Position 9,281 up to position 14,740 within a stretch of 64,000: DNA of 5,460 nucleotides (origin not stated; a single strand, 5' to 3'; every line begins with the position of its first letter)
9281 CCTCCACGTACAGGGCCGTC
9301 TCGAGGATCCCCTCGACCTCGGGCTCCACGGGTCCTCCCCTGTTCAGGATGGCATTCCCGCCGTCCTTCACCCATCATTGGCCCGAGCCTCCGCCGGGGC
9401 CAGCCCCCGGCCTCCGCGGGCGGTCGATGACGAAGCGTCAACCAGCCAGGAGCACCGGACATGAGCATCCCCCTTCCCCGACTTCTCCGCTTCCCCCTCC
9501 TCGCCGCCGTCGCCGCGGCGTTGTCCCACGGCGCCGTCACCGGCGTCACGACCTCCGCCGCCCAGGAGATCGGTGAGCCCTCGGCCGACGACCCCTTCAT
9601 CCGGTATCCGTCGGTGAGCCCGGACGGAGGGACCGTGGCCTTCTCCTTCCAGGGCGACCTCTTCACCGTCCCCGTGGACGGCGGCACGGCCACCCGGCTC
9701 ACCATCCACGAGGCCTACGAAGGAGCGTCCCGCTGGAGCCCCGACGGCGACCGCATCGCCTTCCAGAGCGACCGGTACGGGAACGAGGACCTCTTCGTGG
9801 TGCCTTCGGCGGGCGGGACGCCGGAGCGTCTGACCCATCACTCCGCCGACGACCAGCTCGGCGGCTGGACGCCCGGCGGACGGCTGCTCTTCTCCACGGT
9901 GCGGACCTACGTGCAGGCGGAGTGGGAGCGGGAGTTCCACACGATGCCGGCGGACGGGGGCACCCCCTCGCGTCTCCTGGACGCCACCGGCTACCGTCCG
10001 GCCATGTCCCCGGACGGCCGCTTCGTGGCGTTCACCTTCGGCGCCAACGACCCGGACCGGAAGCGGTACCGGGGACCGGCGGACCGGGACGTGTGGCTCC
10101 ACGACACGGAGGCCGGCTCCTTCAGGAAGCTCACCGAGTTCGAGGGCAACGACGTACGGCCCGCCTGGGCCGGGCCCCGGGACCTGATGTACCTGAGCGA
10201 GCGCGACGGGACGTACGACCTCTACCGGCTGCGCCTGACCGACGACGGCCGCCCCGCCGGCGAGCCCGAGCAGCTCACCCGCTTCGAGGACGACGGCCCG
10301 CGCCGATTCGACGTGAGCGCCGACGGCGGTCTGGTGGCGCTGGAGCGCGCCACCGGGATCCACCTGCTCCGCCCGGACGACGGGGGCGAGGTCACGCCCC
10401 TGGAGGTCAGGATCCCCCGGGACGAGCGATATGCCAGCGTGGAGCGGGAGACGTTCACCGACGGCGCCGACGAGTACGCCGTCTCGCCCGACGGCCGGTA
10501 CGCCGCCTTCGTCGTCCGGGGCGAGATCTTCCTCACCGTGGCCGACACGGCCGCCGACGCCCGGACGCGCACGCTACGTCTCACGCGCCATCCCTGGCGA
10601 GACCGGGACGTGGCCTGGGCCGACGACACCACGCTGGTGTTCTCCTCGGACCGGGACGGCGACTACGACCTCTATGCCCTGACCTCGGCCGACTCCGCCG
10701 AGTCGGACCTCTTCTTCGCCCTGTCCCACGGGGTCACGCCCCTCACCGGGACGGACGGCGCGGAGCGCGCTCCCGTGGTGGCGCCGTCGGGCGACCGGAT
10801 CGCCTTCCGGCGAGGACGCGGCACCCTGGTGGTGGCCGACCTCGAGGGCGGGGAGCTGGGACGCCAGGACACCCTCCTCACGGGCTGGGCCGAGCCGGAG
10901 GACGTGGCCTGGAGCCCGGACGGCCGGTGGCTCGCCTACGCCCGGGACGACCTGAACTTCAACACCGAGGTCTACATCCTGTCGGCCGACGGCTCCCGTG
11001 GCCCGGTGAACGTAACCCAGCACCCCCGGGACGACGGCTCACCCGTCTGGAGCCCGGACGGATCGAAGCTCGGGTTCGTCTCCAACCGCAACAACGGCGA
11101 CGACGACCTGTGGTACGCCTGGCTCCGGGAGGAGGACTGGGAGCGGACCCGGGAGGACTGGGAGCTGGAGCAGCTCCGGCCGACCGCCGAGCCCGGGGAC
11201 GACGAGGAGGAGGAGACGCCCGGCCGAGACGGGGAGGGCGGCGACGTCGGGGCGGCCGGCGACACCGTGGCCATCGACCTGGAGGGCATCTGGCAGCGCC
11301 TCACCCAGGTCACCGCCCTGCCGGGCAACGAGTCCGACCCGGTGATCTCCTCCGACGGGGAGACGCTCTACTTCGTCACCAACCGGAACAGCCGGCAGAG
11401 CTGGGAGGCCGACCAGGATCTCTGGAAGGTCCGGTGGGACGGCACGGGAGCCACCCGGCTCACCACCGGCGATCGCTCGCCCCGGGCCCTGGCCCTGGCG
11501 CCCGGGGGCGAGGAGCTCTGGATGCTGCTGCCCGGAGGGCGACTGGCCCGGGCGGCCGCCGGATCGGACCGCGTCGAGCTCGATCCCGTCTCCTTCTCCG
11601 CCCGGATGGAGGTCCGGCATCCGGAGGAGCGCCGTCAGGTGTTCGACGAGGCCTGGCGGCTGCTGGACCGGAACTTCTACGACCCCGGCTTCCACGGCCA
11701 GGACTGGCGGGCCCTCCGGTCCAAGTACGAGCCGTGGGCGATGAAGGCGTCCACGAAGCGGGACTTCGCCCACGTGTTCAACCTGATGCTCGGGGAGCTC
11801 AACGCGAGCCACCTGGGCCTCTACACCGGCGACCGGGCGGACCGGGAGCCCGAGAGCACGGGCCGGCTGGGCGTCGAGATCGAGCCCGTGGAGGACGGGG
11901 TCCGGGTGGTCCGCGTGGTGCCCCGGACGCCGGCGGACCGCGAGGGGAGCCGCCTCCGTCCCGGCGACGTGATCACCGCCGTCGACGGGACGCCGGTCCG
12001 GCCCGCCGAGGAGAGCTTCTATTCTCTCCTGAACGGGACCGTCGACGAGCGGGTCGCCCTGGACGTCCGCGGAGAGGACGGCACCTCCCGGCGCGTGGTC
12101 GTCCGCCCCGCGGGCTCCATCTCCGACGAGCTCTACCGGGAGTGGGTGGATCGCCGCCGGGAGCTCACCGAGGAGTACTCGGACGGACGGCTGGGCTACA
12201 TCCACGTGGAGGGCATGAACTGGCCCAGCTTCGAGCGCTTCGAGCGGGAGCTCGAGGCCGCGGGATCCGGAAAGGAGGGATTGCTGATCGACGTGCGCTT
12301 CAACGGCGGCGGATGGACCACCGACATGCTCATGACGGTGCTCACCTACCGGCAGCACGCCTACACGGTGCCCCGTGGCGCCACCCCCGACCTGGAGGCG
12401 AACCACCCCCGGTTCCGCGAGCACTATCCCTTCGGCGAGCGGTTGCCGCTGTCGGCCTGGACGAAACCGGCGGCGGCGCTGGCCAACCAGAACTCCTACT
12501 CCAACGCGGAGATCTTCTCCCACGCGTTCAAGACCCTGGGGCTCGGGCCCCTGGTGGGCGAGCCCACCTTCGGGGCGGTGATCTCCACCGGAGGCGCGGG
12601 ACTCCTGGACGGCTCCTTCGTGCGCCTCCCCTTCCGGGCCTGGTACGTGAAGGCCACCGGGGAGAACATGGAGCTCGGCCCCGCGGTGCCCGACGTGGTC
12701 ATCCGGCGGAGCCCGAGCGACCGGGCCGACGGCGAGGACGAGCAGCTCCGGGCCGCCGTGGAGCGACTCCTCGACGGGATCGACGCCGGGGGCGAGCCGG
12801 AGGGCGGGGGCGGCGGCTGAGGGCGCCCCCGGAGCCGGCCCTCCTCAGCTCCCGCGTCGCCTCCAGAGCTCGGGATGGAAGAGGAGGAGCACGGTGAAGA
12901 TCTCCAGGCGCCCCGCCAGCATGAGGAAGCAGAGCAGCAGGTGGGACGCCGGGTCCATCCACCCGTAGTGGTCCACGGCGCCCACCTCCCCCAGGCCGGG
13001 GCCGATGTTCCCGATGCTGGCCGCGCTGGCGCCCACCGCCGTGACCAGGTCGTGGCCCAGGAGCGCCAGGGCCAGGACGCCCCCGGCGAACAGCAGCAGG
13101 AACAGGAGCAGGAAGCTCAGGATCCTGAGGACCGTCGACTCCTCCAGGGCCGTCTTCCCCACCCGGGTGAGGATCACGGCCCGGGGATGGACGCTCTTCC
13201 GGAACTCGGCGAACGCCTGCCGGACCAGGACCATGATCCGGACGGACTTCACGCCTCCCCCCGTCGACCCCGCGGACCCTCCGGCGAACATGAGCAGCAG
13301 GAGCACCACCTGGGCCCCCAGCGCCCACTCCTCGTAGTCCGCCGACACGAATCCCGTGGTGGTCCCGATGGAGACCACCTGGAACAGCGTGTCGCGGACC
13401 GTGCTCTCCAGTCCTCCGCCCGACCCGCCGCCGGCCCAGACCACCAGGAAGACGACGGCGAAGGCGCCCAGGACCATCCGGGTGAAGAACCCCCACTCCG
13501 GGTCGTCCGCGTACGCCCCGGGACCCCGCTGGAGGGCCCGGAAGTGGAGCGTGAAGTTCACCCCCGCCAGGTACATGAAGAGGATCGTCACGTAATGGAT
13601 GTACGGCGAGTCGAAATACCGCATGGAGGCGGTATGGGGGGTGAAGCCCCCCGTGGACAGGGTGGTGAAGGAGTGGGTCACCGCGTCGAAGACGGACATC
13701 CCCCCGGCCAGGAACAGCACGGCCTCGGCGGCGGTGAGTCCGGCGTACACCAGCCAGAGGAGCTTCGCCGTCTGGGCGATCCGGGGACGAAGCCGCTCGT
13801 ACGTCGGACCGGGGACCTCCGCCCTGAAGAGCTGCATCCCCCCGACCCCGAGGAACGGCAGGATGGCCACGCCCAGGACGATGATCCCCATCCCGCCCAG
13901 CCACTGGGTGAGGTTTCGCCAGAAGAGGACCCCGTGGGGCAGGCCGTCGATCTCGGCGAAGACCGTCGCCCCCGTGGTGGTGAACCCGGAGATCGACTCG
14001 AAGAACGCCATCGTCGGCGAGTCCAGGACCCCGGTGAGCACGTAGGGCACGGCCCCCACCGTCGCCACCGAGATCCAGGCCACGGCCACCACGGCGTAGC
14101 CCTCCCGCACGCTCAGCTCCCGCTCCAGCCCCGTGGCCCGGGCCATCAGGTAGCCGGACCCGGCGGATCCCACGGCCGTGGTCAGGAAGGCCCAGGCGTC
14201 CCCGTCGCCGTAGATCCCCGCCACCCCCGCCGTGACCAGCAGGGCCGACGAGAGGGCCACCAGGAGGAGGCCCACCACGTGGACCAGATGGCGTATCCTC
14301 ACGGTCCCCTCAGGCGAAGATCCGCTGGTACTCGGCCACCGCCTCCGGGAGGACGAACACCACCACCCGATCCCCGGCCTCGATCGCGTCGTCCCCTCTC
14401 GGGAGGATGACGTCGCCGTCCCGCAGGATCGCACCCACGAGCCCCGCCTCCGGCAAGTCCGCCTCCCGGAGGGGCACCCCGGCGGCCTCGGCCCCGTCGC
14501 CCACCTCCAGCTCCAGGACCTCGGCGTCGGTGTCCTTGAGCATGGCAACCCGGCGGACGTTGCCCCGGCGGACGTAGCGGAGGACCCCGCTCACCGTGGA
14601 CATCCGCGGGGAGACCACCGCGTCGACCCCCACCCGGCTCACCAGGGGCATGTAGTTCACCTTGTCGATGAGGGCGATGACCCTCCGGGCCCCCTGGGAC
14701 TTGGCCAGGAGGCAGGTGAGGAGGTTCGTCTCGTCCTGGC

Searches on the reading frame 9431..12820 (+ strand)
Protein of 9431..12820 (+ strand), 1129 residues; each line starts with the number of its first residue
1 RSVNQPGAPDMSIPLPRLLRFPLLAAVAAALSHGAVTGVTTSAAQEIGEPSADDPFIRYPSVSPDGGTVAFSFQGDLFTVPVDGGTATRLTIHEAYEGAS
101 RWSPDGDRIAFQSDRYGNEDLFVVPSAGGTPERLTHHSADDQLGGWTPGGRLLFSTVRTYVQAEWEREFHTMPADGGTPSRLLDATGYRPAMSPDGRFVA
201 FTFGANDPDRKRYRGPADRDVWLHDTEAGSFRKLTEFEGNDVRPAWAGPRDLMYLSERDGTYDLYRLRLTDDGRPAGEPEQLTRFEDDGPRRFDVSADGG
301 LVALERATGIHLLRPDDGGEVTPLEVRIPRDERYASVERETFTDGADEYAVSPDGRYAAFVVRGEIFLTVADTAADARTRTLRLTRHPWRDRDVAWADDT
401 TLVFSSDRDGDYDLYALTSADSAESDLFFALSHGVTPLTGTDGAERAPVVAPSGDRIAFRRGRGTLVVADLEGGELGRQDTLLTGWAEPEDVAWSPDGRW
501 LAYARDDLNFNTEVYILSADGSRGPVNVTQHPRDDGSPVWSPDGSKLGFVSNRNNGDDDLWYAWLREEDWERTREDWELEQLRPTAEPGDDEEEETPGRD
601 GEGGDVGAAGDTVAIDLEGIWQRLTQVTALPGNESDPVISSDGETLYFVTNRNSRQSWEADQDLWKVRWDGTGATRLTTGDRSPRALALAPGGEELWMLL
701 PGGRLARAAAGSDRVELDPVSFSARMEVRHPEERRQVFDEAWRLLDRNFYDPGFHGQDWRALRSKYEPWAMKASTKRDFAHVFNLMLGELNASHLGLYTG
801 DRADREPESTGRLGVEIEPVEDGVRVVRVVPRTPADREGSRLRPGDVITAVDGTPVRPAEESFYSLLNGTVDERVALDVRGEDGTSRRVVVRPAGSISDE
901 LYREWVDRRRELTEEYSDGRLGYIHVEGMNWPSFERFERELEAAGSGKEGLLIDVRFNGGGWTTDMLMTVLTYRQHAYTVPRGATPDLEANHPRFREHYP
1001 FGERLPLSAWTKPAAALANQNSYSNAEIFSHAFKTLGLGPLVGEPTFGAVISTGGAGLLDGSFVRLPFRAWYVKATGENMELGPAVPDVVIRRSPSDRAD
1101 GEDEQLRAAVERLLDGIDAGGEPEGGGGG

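Call 46: search_protein_families(library=pfam, proteins=[window:9431-12820:+], max_evalue=0.00001)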
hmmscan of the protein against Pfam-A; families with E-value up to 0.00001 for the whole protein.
window:9431-12820:+ (1129 aa): 8 families
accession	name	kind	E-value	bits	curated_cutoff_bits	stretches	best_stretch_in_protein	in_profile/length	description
PF07676.18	PD40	-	1.7e-48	162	20.9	2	528-561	4-37/38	WD40-like Beta Propeller Repeat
PF03572.23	Peptidase_S41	-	6e-23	81.7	24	1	920-1090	1-164/165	Peptidase family S41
PF14684.11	Tricorn_C1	-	2.3e-19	69.5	24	1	731-788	2-59/59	Tricorn protease C1 domain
PF00930.27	DPPIV_N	-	1.5e-11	44.1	22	0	45-93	36-81/354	Dipeptidyl peptidase IV (DPP IV) N-terminal region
PF13180.12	PDZ_2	-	9.7e-11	42.2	27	1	811-880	1-68/80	PDZ domain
PF14685.13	PDZ_Tricorn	-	1.2e-08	35.3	25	1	832-891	30-88/88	Tricorn protease PDZ domain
PF17820.7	PDZ_6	-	1.7e-08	34.5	27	1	826-880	2-53/54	PDZ domain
PF00595.29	PDZ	-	1.7e-07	32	23.2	1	806-863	5-64/81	PDZ domain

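Call 69: find_related_loci(query=window:9431-12820:+, collection=genome_contigs, flank=500)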
Query window:9431-12820:+ (1129 aa) in genome_contigs; peptide patterns used: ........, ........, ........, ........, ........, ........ (x = any residue, [..] = any of these).
124 stretches matched a pattern; 106 encode a relative of the query (tblastn E <= 1e-3); the best 80 are kept; 80 distinct loci.
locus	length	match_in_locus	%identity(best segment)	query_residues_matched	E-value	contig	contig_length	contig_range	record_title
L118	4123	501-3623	55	55-1118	0e+0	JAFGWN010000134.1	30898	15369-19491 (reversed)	MAG: Balneolaceae bacterium isolate ZodW_Metabat.264 k87_10182460, whole genome shotgun sequence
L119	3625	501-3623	55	41-1103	0e+0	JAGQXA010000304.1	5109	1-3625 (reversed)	MAG: Saprospiraceae bacterium isolate HKST-UBA27 k127_346135, whole genome shotgun sequence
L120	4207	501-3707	51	18-1121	0e+0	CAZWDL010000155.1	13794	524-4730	MAG TPA_asm: uncultured Saprospiraceae bacterium isolate SRP141376_co3_88 genome assembly, contig: NODE_12225_length_137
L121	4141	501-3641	51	48-1114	0e+0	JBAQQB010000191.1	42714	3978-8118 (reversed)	MAG: Saprospiraceae bacterium isolate MFD03278_ilm_asm_bin14 k127_24871, whole genome shotgun sequence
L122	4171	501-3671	51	44-1117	0e+0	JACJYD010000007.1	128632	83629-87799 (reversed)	MAG: Lewinellaceae bacterium isolate HK-STAS-BACT-29 HK-STAS-BACT-29_7, whole genome shotgun sequence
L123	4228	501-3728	50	17-1118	0e+0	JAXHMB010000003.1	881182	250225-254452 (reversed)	MAG: Balneolaceae bacterium isolate Salar_de_Ascotan_soil_MAG_ASO4 contig_632_polypolish, whole genome shotgun sequence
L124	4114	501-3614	51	57-1118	0e+0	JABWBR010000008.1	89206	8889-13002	MAG: Saprospiraceae bacterium isolate MAG_35 scaffold_173, whole genome shotgun sequence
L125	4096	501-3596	51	54-1118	0e+0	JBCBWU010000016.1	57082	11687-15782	MAG: Bacteroidota bacterium isolate J06649_1 NODE_16_length_57082_cov_6.024068, whole genome shotgun sequence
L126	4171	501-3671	50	51-1119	0e+0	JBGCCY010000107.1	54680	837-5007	MAG: Saprospiraceae bacterium isolate SGMAG-95 contig107, whole genome shotgun sequence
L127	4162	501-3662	51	47-1120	0e+0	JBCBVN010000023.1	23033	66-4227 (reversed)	MAG: Bacteroidota bacterium isolate J06643_12 NODE_23_length_23033_cov_6.563121, whole genome shotgun sequence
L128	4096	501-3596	51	54-1118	0e+0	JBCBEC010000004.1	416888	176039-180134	MAG: Bacteroidota bacterium isolate J06600_8 NODE_4_length_416888_cov_45.278085, whole genome shotgun sequence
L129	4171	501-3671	49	53-1118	0e+0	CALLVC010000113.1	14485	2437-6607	MAG: uncultured Saprospiraceae bacterium isolate L1_Bin_Bin_49_sub_1 genome assembly, contig: c_000001174681, whole geno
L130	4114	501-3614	51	47-1114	0e+0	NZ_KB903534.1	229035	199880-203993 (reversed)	Lewinella cohaerens DSM 23179 A3EUDRAFT_scaffold_11.12, whole genome shotgun sequence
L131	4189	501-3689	49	39-1127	0e+0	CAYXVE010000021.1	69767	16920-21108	MAG TPA_asm: uncultured Bacteroidia bacterium isolate SRP141376_co3_83 genome assembly, contig: NODE_870_length_69767_co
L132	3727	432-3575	50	48-1122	0e+0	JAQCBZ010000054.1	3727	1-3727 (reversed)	MAG: Bacteroidetes bacterium isolate casp15-mb.173 NODE_29811_length_3727_cov_0.081036, whole genome shotgun sequence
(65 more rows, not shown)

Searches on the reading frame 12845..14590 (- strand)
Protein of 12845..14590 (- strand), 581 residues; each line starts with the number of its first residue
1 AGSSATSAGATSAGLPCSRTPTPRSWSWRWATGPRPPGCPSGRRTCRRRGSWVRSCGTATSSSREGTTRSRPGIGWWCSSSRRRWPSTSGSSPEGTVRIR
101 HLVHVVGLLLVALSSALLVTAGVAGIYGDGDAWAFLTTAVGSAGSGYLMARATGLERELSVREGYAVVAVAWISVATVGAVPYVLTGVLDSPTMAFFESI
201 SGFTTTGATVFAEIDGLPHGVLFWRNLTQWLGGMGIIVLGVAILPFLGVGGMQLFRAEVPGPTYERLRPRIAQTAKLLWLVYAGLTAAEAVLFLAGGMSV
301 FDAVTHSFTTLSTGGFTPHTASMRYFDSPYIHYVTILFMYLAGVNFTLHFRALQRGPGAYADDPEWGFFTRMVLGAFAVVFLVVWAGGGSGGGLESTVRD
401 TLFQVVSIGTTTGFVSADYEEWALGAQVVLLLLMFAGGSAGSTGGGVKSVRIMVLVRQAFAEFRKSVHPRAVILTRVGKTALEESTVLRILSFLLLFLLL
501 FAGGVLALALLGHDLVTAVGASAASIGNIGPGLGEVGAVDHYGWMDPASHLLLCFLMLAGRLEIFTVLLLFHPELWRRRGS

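Call 46: search_protein_families(library=pfam, proteins=[window:12845-14590:-], max_evalue=0.00001)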
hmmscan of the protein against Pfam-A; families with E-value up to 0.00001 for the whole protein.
window:12845-14590:- (581 aa): 1 family
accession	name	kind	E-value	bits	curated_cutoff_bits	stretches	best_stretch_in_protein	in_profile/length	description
PF02386.22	TrkH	-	4.7e-70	236.9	27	1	149-572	20-491/502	Cation transport protein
